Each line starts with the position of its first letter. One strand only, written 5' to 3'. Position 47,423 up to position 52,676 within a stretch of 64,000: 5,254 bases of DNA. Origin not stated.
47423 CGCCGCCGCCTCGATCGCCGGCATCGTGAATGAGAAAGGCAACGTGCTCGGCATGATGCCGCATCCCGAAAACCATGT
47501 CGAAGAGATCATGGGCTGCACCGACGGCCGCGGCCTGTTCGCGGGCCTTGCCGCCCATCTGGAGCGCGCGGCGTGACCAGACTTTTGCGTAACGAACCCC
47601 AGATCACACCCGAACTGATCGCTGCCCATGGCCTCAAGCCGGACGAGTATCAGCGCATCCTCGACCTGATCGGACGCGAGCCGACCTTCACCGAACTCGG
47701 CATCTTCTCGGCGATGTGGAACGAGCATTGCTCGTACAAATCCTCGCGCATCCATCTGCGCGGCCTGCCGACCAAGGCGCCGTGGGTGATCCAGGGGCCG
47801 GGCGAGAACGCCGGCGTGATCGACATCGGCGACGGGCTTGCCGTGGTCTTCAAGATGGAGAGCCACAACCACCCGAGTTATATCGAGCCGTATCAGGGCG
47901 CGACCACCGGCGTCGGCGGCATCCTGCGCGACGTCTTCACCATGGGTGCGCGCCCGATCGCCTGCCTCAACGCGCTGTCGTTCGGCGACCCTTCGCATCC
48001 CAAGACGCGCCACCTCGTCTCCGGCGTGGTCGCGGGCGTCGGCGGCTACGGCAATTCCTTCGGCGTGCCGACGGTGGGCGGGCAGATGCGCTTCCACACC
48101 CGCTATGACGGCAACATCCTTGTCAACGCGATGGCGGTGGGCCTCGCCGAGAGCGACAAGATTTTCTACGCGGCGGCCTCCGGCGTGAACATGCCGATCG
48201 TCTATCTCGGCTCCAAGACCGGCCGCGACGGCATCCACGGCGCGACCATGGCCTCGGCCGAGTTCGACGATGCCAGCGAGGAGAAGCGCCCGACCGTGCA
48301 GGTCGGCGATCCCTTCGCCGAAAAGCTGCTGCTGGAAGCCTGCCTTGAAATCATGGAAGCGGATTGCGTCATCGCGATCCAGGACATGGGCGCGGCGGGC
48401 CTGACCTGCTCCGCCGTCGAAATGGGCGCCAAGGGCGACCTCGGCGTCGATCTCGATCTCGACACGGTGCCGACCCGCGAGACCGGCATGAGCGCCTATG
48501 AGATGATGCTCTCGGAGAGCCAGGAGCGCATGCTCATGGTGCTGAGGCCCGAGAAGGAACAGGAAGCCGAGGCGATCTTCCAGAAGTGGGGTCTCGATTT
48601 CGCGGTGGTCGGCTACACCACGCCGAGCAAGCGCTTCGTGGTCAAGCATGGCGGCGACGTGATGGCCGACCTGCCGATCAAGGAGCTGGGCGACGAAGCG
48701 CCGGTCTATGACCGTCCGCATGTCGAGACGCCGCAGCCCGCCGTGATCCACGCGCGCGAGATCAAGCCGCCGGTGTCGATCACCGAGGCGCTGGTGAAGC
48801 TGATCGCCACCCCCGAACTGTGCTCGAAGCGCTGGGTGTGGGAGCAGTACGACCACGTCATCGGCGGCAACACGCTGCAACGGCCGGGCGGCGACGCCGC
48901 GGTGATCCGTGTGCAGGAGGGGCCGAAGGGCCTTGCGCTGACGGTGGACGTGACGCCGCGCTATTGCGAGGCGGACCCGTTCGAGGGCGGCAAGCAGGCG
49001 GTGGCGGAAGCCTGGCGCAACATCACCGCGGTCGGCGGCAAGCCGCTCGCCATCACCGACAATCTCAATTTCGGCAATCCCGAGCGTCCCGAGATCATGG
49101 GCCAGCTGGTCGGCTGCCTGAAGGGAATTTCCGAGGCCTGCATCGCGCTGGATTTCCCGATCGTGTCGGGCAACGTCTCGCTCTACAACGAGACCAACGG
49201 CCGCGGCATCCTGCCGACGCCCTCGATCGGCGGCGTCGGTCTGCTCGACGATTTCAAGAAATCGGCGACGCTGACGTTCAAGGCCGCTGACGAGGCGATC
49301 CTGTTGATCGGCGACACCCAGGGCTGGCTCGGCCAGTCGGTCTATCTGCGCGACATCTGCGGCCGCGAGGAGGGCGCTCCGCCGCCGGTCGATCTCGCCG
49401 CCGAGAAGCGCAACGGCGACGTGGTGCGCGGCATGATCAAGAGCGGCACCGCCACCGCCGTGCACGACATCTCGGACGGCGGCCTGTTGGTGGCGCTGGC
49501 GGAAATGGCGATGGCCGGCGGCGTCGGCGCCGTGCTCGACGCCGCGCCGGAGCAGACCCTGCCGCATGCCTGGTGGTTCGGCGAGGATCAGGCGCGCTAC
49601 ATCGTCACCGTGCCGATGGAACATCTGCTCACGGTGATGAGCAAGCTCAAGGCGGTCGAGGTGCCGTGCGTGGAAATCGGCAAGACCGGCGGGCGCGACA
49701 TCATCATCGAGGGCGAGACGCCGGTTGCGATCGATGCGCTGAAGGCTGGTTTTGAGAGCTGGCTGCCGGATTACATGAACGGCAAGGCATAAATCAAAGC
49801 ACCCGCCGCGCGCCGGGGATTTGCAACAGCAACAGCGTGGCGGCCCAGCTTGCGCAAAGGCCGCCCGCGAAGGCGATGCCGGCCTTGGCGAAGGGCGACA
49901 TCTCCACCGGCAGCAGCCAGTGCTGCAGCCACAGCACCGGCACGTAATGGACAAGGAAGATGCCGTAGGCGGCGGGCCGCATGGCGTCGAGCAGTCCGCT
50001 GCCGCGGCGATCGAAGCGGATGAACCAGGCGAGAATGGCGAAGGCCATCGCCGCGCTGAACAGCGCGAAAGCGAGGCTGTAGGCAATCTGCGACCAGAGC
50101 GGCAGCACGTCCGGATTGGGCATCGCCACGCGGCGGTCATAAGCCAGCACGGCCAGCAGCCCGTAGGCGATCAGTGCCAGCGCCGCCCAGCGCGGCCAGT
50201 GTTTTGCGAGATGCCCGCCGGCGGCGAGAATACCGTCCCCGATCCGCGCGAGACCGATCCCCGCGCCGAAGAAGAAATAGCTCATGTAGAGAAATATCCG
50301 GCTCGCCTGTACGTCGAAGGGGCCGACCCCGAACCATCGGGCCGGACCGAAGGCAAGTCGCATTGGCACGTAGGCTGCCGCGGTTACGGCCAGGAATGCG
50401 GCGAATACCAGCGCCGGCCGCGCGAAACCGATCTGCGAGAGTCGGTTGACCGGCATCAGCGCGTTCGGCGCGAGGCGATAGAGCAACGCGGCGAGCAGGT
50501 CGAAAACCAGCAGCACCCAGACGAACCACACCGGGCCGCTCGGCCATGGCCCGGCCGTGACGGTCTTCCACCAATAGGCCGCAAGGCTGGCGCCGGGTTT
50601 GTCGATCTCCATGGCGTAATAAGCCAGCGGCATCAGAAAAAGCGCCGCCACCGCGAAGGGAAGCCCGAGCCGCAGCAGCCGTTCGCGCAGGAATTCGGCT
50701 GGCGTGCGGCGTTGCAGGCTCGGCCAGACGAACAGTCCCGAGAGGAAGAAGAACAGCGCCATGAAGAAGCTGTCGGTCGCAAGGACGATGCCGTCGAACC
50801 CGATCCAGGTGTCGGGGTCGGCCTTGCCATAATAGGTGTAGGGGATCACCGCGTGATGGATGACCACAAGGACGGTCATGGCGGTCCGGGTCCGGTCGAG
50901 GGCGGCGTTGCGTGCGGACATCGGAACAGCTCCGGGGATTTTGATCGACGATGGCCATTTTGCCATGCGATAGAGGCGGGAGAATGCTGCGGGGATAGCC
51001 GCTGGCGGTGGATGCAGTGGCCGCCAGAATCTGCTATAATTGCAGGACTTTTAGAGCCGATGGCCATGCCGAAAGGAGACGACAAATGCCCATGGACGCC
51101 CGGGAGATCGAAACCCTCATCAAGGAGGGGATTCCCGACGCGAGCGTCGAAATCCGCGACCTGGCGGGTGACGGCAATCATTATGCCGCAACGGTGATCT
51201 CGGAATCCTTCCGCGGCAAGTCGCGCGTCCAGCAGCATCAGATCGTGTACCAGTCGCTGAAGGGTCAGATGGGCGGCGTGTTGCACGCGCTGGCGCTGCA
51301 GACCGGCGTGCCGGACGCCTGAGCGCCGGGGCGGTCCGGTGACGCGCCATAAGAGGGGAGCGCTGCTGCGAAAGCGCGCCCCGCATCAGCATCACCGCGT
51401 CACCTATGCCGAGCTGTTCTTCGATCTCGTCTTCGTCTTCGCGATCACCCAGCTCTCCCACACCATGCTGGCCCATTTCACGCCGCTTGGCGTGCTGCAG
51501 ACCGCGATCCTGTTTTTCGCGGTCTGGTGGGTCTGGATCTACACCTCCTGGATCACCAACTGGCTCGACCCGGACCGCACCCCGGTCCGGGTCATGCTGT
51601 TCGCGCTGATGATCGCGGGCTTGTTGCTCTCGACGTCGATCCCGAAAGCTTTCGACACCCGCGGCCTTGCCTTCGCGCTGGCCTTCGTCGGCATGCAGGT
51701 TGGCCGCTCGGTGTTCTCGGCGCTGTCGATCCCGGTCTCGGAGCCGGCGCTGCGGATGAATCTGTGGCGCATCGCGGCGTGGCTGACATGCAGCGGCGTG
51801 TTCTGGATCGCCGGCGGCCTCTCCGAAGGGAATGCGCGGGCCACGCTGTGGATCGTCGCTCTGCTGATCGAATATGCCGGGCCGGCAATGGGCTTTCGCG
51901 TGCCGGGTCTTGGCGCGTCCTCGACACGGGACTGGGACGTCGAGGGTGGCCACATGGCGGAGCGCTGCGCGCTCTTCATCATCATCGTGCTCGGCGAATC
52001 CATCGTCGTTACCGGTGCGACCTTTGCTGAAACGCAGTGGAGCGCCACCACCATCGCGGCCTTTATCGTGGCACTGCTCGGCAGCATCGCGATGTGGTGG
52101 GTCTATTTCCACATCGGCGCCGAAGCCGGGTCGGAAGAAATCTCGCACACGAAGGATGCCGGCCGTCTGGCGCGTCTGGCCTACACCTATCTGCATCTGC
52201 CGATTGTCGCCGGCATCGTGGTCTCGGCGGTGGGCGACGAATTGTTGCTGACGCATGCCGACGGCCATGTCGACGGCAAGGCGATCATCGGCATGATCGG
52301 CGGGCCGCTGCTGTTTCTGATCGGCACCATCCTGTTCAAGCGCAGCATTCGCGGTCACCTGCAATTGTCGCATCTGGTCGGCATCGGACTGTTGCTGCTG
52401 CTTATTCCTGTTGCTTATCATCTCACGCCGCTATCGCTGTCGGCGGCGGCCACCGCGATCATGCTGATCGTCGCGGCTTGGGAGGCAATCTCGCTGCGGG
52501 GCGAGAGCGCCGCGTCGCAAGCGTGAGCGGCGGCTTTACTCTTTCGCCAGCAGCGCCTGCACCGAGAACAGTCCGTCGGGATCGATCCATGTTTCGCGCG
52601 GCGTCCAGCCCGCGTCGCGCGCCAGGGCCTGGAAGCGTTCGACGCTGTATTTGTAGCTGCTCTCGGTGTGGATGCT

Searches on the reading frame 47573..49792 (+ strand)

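Call 35: search_protein_families(library=pfam, proteins=[window:47573-49792:+], max_evalue=0.00001)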
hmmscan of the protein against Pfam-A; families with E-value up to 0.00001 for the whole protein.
window:47573-49792:+ (739 aa): 3 families
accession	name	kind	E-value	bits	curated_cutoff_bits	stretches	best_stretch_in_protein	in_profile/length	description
PF02769.27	AIRS_C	-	1.6e-59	200.9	23.1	2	208-358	5-154/156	AIR synthase related protein, C-terminal domain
PF00586.29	AIRS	-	4.8e-54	182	24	2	77-191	1-111/112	AIR synthase related protein, N-terminal domain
PF18072.6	FGAR-AT_linker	-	3.1e-13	50.4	26.6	1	19-56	10-50/50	Formylglycinamide ribonucleotide amidotransferase linker domain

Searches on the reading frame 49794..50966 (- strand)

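Call 35: search_protein_families(library=pfam, proteins=[window:49794-50966:-], max_evalue=0.00001)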
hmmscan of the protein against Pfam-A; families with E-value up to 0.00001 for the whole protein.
window:49794-50966:- (390 aa): 1 family
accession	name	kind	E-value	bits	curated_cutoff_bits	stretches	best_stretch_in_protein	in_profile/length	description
PF01757.29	Acyl_transf_3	-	7.9e-34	117.6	31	1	21-377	2-325/326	Acyltransferase domain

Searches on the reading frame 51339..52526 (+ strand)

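Call 35: search_protein_families(library=pfam, proteins=[window:51339-52526:+], max_evalue=0.00001)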
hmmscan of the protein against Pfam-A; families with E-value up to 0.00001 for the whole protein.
window:51339-52526:+ (395 aa): 1 family
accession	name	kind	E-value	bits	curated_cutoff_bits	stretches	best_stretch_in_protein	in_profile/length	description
PF06772.16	LtrA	-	5.2e-111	371.8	31.9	1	20-380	1-356/356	Bacterial low temperature requirement A protein (LtrA)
